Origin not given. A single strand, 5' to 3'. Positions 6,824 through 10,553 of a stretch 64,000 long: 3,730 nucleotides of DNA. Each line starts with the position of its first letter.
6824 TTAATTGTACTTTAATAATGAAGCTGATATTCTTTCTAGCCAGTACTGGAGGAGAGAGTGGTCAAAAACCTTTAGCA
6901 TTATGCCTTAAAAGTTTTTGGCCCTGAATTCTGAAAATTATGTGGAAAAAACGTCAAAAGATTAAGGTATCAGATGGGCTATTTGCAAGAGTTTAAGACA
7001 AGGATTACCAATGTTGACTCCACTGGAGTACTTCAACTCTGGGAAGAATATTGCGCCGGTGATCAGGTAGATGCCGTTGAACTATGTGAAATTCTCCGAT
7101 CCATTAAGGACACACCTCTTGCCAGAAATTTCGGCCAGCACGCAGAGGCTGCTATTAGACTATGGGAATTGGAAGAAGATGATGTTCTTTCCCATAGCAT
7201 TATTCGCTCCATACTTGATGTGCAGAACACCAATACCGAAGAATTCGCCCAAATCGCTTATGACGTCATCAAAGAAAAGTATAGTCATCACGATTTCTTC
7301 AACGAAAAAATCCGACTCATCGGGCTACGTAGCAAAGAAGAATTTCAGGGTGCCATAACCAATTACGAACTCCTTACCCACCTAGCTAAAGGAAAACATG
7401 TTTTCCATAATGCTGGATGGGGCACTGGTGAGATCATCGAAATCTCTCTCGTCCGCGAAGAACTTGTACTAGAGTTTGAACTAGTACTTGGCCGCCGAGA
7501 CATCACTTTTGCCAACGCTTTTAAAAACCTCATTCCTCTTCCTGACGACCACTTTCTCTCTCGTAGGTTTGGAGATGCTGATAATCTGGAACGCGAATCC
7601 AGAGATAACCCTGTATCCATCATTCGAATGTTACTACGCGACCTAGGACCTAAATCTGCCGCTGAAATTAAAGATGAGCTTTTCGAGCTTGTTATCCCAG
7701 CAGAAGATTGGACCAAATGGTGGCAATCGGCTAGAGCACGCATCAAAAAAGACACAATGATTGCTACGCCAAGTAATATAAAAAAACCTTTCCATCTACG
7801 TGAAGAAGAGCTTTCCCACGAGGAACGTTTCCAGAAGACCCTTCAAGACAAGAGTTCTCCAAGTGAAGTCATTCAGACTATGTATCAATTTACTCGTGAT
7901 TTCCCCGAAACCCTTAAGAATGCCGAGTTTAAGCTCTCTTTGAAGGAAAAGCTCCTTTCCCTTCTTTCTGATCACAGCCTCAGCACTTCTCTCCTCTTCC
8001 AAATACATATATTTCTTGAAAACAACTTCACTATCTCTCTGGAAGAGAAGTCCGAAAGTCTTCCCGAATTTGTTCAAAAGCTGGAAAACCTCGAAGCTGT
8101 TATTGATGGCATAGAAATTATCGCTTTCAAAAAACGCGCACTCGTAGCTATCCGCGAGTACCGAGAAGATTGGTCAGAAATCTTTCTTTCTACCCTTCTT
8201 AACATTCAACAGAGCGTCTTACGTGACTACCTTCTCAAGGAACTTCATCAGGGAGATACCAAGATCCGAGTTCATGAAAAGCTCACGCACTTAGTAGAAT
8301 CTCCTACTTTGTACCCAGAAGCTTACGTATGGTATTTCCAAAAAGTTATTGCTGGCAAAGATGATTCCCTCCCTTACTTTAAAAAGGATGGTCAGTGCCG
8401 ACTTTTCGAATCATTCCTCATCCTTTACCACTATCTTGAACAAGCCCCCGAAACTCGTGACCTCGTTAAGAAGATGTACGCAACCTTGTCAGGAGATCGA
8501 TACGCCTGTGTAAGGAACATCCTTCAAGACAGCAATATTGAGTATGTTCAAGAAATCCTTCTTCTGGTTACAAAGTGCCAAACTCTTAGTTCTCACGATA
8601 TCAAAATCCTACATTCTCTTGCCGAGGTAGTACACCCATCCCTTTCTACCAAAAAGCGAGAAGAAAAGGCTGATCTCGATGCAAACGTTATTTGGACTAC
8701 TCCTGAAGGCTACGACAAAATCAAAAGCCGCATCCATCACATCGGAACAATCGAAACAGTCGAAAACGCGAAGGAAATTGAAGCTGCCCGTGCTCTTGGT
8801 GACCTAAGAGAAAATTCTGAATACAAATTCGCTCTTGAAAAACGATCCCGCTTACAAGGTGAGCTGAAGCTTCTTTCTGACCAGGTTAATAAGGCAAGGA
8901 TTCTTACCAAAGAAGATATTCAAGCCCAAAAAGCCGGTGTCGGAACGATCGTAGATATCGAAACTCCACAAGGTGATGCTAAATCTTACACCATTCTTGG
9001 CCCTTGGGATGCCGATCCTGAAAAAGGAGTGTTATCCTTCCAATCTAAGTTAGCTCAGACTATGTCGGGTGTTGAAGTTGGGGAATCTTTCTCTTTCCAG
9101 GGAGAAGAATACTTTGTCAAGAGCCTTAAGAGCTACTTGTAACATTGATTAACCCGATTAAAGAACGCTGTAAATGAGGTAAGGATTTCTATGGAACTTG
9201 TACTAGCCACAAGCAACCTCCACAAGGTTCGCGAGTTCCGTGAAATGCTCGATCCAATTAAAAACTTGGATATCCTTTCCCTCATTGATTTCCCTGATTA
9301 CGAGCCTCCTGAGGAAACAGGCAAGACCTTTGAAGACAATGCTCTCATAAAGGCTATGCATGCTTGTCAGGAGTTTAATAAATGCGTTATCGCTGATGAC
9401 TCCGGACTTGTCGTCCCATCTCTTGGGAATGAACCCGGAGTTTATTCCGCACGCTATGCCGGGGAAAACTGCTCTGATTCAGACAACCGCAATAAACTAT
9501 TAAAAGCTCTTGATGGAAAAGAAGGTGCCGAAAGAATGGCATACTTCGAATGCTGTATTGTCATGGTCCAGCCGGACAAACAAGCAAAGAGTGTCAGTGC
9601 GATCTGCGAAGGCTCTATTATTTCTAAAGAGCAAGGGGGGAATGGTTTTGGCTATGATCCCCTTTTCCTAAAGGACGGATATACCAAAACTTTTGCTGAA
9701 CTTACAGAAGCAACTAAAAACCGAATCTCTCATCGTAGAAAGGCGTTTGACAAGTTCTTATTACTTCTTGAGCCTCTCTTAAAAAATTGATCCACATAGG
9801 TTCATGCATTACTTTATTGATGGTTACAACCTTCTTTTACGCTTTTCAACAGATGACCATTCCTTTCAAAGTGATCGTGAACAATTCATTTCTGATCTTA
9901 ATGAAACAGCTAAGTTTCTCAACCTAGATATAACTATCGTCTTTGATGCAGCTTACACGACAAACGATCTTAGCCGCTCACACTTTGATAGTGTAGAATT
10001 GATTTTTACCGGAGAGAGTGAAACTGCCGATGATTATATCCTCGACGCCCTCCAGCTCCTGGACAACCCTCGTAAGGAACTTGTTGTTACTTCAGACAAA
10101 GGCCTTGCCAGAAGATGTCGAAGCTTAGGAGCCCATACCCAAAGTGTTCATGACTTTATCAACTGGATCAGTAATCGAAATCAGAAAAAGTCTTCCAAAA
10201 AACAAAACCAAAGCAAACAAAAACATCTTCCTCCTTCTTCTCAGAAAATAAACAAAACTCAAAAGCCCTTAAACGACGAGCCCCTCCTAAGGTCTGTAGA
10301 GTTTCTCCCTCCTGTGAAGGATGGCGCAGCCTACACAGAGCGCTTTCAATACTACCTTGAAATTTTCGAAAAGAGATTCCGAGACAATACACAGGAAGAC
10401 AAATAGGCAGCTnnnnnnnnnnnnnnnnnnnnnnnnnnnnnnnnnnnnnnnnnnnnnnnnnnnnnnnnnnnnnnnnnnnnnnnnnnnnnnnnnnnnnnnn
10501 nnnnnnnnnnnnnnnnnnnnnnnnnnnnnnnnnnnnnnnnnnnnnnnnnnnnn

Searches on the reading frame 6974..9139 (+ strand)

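Call 29: search_protein_families(library=pfam, proteins=[window:6974-9139:+], max_evalue=0.001)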
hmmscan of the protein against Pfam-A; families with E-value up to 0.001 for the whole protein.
window:6974-9139:+ (722 aa): 2 families
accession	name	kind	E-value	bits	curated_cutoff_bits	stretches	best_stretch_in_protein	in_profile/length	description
PF03449.20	GreA_GreB_N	-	1.8e-17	63.7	24.5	1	573-643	1-71/71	Transcription elongation factor, N-terminal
PF01272.25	GreA_GreB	-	1.5e-12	47.8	26.9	1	651-710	3-63/77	Transcription elongation factor, GreA/GreB, C-term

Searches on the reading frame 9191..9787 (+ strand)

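Call 29: search_protein_families(library=pfam, proteins=[window:9191-9787:+], max_evalue=0.001)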
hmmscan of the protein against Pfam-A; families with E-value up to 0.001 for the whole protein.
window:9191-9787:+ (199 aa): 1 family
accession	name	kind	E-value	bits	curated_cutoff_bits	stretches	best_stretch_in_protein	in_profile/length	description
PF01725.21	Ham1p_like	-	4.6e-64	216.2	22.5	1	3-190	1-184/186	Ham1 family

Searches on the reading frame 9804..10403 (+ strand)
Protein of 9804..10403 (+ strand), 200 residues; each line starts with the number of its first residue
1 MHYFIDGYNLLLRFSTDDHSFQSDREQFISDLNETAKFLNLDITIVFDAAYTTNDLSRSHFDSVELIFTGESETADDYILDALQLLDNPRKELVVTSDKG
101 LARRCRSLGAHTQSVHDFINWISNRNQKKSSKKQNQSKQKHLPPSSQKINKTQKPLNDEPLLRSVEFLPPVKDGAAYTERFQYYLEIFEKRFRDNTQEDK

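Call 29: search_protein_families(library=pfam, proteins=[window:9804-10403:+], max_evalue=0.001)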
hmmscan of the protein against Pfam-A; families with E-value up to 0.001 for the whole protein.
window:9804-10403:+ (200 aa): 1 family
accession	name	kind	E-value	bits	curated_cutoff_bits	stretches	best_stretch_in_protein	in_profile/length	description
PF05991.17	NYN_YacP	-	3.8e-23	82.7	24.6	1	4-152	2-156/166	YacP-like NYN domain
